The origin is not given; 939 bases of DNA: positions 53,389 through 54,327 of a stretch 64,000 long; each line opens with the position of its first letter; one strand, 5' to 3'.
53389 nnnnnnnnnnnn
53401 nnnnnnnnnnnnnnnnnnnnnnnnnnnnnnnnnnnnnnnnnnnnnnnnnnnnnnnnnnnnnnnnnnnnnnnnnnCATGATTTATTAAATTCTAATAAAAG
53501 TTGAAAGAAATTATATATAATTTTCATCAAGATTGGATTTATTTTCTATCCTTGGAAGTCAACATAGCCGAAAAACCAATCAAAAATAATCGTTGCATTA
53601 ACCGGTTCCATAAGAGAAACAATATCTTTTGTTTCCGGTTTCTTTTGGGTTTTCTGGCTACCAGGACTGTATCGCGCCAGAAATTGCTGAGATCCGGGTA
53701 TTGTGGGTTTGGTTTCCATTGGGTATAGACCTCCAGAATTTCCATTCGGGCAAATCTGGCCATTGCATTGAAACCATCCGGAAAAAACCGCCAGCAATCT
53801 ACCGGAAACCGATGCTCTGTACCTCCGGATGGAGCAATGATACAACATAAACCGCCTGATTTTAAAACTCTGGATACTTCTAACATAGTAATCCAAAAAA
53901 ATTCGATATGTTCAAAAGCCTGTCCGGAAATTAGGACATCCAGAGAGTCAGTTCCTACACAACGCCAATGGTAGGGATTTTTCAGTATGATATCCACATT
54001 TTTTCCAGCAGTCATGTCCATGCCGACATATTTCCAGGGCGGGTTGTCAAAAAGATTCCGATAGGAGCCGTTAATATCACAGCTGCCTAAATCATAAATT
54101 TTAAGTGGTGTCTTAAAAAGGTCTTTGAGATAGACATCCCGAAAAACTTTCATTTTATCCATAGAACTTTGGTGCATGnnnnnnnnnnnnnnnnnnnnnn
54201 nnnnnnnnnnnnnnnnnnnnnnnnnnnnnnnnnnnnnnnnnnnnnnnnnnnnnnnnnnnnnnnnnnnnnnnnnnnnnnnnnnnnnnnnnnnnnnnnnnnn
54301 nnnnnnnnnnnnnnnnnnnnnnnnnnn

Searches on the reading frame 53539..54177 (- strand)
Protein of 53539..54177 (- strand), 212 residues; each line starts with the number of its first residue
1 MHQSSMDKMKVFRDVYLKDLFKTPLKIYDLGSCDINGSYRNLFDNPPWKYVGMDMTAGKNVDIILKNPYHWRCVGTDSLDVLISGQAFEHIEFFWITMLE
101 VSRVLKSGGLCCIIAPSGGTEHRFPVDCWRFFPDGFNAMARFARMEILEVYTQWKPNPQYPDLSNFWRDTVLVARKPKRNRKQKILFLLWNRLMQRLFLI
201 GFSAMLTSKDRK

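Call 62: search_protein_families(library=pfam, proteins=[window:53539-54177:-], max_evalue=0.001)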
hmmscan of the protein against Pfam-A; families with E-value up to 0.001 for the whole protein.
window:53539-54177:- (212 aa): 1 family
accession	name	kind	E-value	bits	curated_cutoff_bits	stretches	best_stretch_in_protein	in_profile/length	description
PF08241.18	Methyltransf_11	-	0.00016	22.7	21.2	1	76-113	58-95/95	Methyltransferase domain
